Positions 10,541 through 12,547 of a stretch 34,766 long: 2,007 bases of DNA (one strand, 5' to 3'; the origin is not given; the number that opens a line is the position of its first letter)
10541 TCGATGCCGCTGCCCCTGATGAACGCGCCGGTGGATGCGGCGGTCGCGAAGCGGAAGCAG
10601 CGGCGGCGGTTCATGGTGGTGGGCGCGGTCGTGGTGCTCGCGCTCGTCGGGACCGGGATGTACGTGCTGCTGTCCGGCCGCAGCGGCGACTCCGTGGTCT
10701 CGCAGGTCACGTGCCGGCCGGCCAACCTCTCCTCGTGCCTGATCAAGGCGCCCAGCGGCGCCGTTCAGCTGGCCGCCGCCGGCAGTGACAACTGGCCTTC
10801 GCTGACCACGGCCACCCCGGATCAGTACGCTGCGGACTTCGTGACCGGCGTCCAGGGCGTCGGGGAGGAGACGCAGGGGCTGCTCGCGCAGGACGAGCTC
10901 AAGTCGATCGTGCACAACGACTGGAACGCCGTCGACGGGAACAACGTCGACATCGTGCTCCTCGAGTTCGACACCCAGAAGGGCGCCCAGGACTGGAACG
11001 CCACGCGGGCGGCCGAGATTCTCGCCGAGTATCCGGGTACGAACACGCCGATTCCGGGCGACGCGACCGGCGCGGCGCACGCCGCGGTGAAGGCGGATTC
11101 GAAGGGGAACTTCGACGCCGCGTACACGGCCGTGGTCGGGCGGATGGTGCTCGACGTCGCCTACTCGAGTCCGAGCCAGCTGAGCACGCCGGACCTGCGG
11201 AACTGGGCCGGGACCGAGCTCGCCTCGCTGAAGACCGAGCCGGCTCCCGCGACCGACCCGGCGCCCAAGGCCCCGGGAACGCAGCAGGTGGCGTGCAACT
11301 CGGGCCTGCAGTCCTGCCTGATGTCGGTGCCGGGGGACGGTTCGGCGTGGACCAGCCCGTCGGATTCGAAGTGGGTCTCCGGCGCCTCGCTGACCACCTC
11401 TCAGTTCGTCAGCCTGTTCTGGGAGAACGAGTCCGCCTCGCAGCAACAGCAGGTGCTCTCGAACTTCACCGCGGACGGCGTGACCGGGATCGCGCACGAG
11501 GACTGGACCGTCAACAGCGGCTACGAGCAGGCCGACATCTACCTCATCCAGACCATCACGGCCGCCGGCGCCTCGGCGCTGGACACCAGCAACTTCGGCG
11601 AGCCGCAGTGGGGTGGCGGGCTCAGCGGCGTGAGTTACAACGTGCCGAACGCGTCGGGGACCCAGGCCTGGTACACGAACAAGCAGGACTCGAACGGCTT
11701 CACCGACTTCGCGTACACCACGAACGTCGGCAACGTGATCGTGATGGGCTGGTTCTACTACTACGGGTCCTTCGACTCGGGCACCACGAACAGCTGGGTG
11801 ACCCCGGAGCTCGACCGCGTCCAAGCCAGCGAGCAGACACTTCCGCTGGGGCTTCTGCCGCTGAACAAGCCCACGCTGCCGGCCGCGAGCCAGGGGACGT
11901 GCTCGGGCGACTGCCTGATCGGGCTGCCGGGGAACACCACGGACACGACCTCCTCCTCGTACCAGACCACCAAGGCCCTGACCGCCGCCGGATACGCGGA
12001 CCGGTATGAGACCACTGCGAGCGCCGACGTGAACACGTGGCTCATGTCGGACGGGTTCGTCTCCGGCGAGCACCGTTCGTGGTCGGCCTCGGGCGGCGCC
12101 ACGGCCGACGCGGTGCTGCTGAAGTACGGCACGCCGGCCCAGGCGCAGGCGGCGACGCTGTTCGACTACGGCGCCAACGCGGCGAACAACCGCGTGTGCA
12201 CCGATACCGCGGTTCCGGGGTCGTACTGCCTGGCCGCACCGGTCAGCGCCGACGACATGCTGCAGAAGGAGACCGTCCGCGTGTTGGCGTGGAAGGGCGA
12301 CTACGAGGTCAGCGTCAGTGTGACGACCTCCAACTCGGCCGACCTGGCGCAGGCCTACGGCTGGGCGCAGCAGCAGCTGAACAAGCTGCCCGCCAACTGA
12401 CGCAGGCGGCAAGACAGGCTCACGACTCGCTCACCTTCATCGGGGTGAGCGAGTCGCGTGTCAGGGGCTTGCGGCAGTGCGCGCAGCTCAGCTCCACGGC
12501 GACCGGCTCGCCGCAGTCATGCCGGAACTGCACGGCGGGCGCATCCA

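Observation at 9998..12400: Large membrane protein with three divergent tandem copies of an unrecognised ~190-aa extracytoplasmic module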

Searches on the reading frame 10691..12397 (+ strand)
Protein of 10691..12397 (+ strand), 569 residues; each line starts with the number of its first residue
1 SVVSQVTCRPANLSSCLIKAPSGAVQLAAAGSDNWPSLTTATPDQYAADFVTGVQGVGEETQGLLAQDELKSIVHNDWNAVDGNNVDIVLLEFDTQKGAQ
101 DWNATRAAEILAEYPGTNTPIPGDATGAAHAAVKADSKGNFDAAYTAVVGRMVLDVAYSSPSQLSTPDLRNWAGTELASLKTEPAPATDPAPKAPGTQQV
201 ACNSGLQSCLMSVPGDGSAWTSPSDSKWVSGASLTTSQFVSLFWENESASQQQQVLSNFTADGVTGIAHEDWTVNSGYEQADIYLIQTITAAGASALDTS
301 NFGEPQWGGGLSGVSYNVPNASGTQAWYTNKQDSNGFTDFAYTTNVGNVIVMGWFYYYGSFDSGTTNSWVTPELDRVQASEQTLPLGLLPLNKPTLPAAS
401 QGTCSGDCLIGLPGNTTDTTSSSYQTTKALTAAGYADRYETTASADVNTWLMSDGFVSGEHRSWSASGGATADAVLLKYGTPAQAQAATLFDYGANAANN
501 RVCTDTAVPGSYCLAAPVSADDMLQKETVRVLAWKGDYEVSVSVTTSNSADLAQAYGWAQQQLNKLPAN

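Call 10: find_homologous_proteins(query=window:10691-12397:+, max_evalue=0.001)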
Query window:10691-12397:+ (569 aa): 61 proteins with E <= 0.001 among 8000 candidates.
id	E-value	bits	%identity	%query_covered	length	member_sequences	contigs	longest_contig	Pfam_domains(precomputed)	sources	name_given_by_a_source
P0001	0.0e+0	1270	100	100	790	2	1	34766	-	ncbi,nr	ncbi:MAG TPA: hypothetical protein VFN97_22440 [Actinospica sp.]|nr:hypothetical protein [Actinospic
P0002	7.0e-272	921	72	100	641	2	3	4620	-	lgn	-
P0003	2.1e-265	900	71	100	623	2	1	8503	-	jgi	jgi:hypothetical protein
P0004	1.3e-264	897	71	100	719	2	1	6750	-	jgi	jgi:hypothetical protein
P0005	1.7e-264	897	72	99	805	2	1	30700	-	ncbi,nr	ncbi:MAG TPA: hypothetical protein VL551_08000 [Actinospica sp.]|nr:hypothetical protein [Actinospic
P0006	5.0e-264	895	70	100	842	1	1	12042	-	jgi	jgi:hypothetical protein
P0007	7.6e-259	878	71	99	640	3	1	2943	-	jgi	jgi:multisubunit Na+/H+ antiporter MnhB subunit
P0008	2.0e-252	857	68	100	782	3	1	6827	-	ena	-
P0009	2.6e-251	853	66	100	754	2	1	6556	-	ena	-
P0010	6.5e-250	849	67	100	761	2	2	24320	-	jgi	-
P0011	2.0e-249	847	67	100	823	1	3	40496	-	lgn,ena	-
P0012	1.4e-246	838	66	100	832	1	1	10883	-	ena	-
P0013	1.5e-243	828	65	100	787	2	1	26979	-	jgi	-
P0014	1.1e-242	825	64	100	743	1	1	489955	-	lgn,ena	-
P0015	2.1e-236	804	64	100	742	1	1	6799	-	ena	-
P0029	1.5e-204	699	57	100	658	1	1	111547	-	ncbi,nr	ncbi:MAG TPA: hypothetical protein VFU73_01595 [Actinocrinis sp.]|nr:hypothetical protein [Actinocri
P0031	1.7e-203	696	58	100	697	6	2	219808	-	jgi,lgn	jgi:hypothetical protein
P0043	1.4e-196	673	57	100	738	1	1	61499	-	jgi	jgi:hypothetical protein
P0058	1.7e-166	573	50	100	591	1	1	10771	-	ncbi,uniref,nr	ncbi:hypothetical protein KDL01_34070 [Actinospica durhamensis]|uniref:Uncharacterized protein n=1 T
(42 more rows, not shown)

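Call 15: search_solved_structures(query=A1, max_evalue=10)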
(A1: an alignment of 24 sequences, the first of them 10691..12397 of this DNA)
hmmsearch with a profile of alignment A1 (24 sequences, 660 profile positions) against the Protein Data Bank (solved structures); distinct sequences matched with E-value up to 10: 1.
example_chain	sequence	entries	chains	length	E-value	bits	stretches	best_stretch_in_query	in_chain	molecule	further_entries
2qv6_A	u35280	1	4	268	2.6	9.3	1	127-179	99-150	GTP cyclohydrolase III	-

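Call 24: find_encoding_contigs(protein=P0014, flank=8000, max_places=2)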
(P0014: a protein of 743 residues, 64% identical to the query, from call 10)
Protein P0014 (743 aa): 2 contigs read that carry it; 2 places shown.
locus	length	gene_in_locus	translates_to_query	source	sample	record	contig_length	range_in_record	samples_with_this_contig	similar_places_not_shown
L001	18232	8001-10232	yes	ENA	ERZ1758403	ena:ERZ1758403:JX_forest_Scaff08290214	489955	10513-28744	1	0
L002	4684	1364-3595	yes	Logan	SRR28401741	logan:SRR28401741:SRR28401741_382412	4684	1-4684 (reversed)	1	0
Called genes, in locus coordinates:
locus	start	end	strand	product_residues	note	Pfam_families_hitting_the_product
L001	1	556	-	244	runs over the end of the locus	PF06912:DUF1275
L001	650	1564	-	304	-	PF00126:HTH_1, PF03466:LysR_substrate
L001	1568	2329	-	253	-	PF03167:UDG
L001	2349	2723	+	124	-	PF22752:DUF488-N3i, PF04343:DUF488, PF22751:DUF488-N3a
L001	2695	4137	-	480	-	PF00083:Sugar_tr, PF07690:MFS_1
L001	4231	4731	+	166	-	PF01638:HxlR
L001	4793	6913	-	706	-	PF05345:He_PIG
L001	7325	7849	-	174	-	-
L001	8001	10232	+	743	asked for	-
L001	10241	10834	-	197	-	PF13560:HTH_31, PF01381:HTH_3, PF12844:HTH_19 (weak), PF13413:HTH_25 (faint), PF13443:HTH_26, PF07883:Cupin_2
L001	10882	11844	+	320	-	PF03486:HI0933_like (faint), PF05834:Lycopene_cycl (faint), PF07992:Pyr_redox_2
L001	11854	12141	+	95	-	PF04266:ASCH (weak)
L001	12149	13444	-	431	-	PF00501:AMP-binding, PF14535:AMP-binding_C_2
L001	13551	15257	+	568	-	PF00171:Aldedh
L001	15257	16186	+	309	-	PF05138:PaaA_PaaC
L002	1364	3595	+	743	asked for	-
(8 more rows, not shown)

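Call 25: find_encoding_contigs(protein=P0031, flank=8000, max_places=2)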
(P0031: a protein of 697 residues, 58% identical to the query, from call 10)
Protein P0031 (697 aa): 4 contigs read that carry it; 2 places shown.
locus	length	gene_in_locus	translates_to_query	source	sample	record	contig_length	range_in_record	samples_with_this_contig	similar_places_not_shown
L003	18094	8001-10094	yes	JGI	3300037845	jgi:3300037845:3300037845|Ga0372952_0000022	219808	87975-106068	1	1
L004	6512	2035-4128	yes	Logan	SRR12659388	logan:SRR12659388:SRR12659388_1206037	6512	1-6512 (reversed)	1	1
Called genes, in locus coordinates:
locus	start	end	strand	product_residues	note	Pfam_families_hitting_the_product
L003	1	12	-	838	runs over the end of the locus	-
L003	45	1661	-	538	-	PF12849:PBP_like_2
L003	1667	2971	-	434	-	PF00528:BPD_transp_1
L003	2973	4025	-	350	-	PF00528:BPD_transp_1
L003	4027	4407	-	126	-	-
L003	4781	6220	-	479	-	PF04389:Peptidase_M28, PF01546:Peptidase_M20 (weak)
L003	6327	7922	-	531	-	PF14765:PS-DH, PF01648:ACPS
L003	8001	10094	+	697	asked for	-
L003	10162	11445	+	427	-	PF06824:Glyco_hydro_125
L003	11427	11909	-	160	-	PF00515:TPR_1 (faint), PF13424:TPR_12, PF13374:TPR_10 (faint), PF13424:TPR_12 (weak)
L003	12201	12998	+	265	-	PF04672:Methyltransf_19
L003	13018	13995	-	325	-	PF00348:polyprenyl_synt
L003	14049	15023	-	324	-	PF19086:Terpene_syn_C_2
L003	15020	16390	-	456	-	PF00067:p450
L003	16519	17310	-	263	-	PF04672:Methyltransf_19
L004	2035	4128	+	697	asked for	-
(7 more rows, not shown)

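Call 26: predict_structure(alignment_id=A1)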
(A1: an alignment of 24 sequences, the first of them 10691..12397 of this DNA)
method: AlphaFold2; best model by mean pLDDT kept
length: 569 residues; sequences in the alignment: 24
mean_pLDDT: 87.4   pTM: 0.80
mean pLDDT of the five models: 87.4, 85.3, 84.2, 84.2, 81.1
residues with pLDDT >= 90: 304; 70-90: 229; 50-70: 34; < 50: 2
segments of 3 or more residues with pLDDT < 50: none
pLDDT, mean of each block of 10 residues (from residue 1): 59 81 76 75 84 72 85 88 87 91 92 91 91 90 94 94 90 92 84 80 93 86 70 91 89 94 94 90 94 95 88 94 94 93 96 95 95 95 80 75 81 91 91 90 83 92 88 94 93 87 77 86 88 93 83 86 85
secondary structure, 60 per line:
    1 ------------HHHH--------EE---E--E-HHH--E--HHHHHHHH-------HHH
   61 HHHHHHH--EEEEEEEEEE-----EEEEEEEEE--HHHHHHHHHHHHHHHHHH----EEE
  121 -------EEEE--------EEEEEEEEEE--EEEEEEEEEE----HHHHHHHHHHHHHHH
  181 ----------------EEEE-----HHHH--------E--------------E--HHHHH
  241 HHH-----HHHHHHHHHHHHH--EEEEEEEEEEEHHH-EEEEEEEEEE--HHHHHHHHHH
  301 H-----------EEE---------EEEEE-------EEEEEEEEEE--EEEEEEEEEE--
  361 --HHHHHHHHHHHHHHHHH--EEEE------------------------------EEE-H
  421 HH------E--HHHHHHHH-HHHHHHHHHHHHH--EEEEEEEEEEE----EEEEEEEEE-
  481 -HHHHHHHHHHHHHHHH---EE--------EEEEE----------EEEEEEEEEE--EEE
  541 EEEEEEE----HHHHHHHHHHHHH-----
elements in order: H13-16 H43-50 H58-67 E70-79 E85-93 H96-113 E118-120 E128-131 E140-149 E152-161 H166-180 E197-200 H206-209 H236-243 H249-261 E264-274 E279-288 H291-301 E313-315 E325-329 E337-346 E349-358 H363-379 E382-385 E416-418 H432-439 H441-453 E456-466 E471-479 H482-497 E511-515 E526-535 E538-547 H552-564

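Call 29: find_encoding_contigs(protein=P0058, flank=8000, max_places=2)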
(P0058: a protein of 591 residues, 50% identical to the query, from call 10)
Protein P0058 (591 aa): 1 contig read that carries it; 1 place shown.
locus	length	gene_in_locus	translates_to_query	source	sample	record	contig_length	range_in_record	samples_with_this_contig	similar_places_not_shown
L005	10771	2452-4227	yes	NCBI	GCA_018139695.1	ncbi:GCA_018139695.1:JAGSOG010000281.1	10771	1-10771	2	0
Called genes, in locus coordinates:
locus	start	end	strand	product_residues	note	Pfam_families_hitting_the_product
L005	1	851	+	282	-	PF01381:HTH_3 (weak), PF13560:HTH_31, PF17765:MLTR_LBD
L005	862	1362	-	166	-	-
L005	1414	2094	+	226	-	PF11716:MDMPI_N (weak)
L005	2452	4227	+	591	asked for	-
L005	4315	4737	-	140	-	PF12680:SnoaL_2, PF14534:DUF4440 (weak)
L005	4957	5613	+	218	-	PF00440:TetR_N, PF21597:TetR_C_43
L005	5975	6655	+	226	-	PF12840:HTH_20, PF09339:HTH_IclR (faint)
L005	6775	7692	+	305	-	PF08240:ADH_N, PF00107:ADH_zinc_N, PF13602:ADH_zinc_N_2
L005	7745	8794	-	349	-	PF14226:DIOX_N, PF03171:2OG-FeII_Oxy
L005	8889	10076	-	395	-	PF01053:Cys_Met_Meta_PP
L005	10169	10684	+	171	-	PF12840:HTH_20 (weak), PF13404:HTH_AsnC-type, PF13412:HTH_24, PF09339:HTH_IclR (weak), PF01037:AsnC_trans_reg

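Call 31: search_protein_representatives(alignment_id=A1)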
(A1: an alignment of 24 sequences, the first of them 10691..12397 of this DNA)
Query: 24 sequences, 660 profile positions. Proteins with E-value up to 0.001 (for the whole library): 114; up to 1e-10: 64; up to 1e-30: 22. The best 114 are listed.
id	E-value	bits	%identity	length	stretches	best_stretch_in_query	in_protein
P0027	0.0e+00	1047.7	-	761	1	29-659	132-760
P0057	1.2e-262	889.4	-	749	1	14-659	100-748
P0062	4.0e-136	471.3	-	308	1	353-660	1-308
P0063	1.4e-132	459.6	-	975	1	10-659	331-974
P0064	1.1e-129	450.0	-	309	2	470-660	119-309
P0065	2.0e-119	416.1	-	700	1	51-658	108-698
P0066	8.3e-97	341.4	-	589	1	69-659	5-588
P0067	6.3e-96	338.5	-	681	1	14-659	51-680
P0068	8.8e-78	278.5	-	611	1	49-659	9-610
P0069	1.2e-75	271.5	-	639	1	51-659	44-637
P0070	8.2e-64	232.3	-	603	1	97-656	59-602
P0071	5.8e-61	222.9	-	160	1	501-660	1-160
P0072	1.8e-58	214.7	-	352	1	304-659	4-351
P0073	1.8e-58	214.7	-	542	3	99-301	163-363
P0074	5.9e-55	203.1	-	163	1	449-616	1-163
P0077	2.1e-51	191.4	-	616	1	93-658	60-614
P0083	1.2e-26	109.6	-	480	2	275-473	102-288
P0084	3.2e-24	101.5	-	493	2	274-659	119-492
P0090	1.7e-20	89.2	-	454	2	103-387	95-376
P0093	9.0e-18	80.2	-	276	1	94-292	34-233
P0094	1.3e-17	79.7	-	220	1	62-272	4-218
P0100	5.8e-15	71.0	-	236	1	271-463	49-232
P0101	4.2e-14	68.1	-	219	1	102-270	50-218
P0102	4.3e-14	68.1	-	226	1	104-271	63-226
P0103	5.3e-14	67.8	-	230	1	85-276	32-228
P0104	1.1e-13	66.8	-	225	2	123-268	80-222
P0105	1.1e-13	66.7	-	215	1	61-269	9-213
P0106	4.7e-13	64.6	-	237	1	272-466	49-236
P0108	9.3e-13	63.7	-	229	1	67-270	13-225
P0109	1.2e-12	63.3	-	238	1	263-464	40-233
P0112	2.3e-12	62.3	-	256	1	281-466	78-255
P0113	3.2e-12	61.9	-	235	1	279-466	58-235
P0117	1.3e-11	59.8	-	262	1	103-266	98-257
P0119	1.7e-11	59.5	-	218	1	91-267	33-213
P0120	1.8e-11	59.4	-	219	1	74-270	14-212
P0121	2.3e-11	59.1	-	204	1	284-465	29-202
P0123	8.7e-11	57.1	-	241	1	287-465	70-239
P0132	2.6e-09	52.2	-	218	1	277-462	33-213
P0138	1.7e-08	49.6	-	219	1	273-467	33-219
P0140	2.8e-08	48.9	-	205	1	68-267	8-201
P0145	2.1e-07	45.9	-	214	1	89-264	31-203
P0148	3.7e-07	45.2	-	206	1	296-465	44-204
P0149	1.2e-06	43.4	-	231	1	95-268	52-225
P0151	1.4e-06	43.2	-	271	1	72-307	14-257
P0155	2.1e-05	39.4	-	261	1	268-452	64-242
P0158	4.8e-05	38.2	-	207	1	308-464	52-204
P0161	8.7e-05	37.3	-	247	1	81-251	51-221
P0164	1.9e-04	36.2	-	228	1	152-316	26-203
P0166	3.0e-04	35.6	-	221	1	289-462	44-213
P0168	4.4e-04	35.0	-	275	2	272-450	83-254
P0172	7.8e-04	34.2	-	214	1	274-466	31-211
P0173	9.1e-04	34.0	-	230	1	103-255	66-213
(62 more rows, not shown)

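Call 34: search_protein_families(library=pfam, alignment_id=A2, max_evalue=1)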
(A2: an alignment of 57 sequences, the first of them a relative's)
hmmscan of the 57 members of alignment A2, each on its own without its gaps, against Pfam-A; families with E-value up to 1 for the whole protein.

A. member 1, P0093 (276 aa): 0 families

B. families by the number of members that match (of 57 scanned): 17 families
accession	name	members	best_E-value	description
PF12079.13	DUF3558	7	0.0023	Protein of unknown function (DUF3558)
PF24088.1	DUF7373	5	0.0009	Domain of unknown function (DUF7373) N-terminal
PF14258.12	DUF4350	1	0.026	Domain of unknown function (DUF4350)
PF13567.11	DUF4131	1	0.029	Domain of unknown function (DUF4131)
PF07828.18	PA-IL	1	0.053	PA-IL-like protein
PF16626.10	Papilin_u7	1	0.055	Linking region between Kunitz_BPTI and I-set on papilin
PF23719.1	VapB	1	0.071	Antitoxin VapB-like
PF24220.1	DUF7439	1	0.078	Family of unknown function (DUF7439)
PF21137.3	ANM3_C2H2_Zf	1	0.096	Protein arginine N-methyltransferase 3, C2H2 zinc finger domain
PF14032.12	PknH_C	1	0.1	PknH-like extracellular domain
PF05642.16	Sporozoite_P67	1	0.1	Sporozoite P67 surface antigen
PF20803.2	PaaX_M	1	0.11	PaaX protein central Cas2-like domain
PF06809.16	NPDC1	1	0.15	Neural proliferation differentiation control-1 protein (NPDC1)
PF01006.25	HCV_NS4a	1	0.32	Hepatitis C virus non-structural protein NS4a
PF04625.18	DEC-1_N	1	0.77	DEC-1 protein, N-terminal region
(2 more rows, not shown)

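Call 35: search_solved_structures(query=A2, max_evalue=10)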
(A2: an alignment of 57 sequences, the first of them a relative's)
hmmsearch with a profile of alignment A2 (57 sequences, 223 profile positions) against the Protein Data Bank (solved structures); distinct sequences matched with E-value up to 10: 7.
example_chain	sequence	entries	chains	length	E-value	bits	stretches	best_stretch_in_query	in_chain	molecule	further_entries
6e5f_A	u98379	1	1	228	0.0081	19.3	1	8-55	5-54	Lipid binding protein LpqN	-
6e5d_A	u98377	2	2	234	0.0085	19.2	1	8-55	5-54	Lipid binding protein LpqN | Probable conserved lipoprotein LpqN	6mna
7cae_E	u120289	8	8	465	0.15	15.1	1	1-58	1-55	Bacterial extracellular solute-binding protein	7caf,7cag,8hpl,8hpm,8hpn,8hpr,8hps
6taf_A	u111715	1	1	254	0.24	14.5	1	8-46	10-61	SLT domain-containing protein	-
6tad_A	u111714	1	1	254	0.24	14.4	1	8-46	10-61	SLT domain-containing protein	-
6ta9_A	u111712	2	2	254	0.25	14.4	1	8-46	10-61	SLT domain-containing protein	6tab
4cd4_A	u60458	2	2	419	2.4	11.2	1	8-63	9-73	ENDO-1,4-BETA MANNANASE, PUTATIVE, MAN26C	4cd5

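Call 42: fold_search(model_id=the predicted structure, library=pdb)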
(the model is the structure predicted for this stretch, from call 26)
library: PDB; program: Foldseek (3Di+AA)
matches with E <= 10: 1386; with E <= 0.001: 1
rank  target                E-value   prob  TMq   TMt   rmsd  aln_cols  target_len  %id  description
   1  4esq                  1.2e-04  1.00  0.17  0.45   5.2       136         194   12  Crystal structure of the extracellular domain of PknH from Mycobacterium tuberculosis (released 2012-07-18)
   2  7cu9_A                2.5e-03  1.00  0.17  0.45  12.9       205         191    8  Crystal structure of the soluble domain of TiME protein from Mycobacterium smegmatis (released 2021-08-25)
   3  7cu9_B                3.9e-03  1.00  0.17  0.46  12.8       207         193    8  Crystal structure of the soluble domain of TiME protein from Mycobacterium smegmatis (released 2021-08-25)
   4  7cu8_E                4.6e-03  1.00  0.19  0.51   7.9       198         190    8  Crystal structure of the soluble domain of TiME protein from Mycobacterium tuberculosis (released 2021-08-25)
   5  4xrt_B                5.0e-03  0.30  0.08  0.14  27.6       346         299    8  Crystal structure of the di-domain ARO/CYC StfQ from the steffimycin biosynthetic pathway (released 2015-12-02)
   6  7cu8_D                5.6e-03  1.00  0.20  0.51   8.0       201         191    9  Crystal structure of the soluble domain of TiME protein from Mycobacterium tuberculosis (released 2021-08-25)
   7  7cu8_A                8.3e-03  1.00  0.19  0.51   8.1       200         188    9  Crystal structure of the soluble domain of TiME protein from Mycobacterium tuberculosis (released 2021-08-25)
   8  4tmd                  1.0e-02  1.00  0.15  0.41   4.5       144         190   10  X-ray structure of Putative uncharacterized protein (Rv0999 ortholog) from Mycobacterium smegmatis (released 2014-07-02)
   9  9v9n_A                1.4e-02  0.11  0.11  0.09  44.4       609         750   11  Cryo-EM structure of KICSTOR CCC complex (state 5) (released 2025-11-12)
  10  6v04                  1.7e-02  0.10  0.07  0.12  28.1       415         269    8  DynU16 crystal structure, a putative protein in the dynemicin biosynthetic locus (released 2020-11-18)
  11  3hlz_A                2.2e-02  0.63  0.13  0.25  22.1       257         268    8  Crystal structure of BT_1490 (NP_810393.1) from BACTEROIDES THETAIOTAOMICRON VPI-5482 at 1.50 A resolution (released 2009-06-16)
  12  9o5e_E                2.2e-02  0.16  0.12  0.09  29.5       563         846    9  The dimeric KICSTOR-GATOR1 supercomplex (released 2026-01-21)
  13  3bbj_B                2.5e-02  0.18  0.10  0.17  26.8       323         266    9  CRYSTAL STRUCTURE OF A PUTATIVE THIOESTERASE II (TFU_2367) FROM THERMOBIFIDA FUSCA YX AT 2.45 A RESOLUTION (released 2007-11-20)
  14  3f56_E                3.0e-02  0.20  0.08  0.19  25.1       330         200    8  The structure of a previously undetected carboxysome shell protein: CsoS1D from Prochlorococcus marinus MED4 (released 2009-06-16)
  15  9v6e_A                3.0e-02  0.11  0.12  0.08  44.7       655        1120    9  Cryo-EM structure of human full length KICSTOR complex (state 1) (released 2025-11-12)
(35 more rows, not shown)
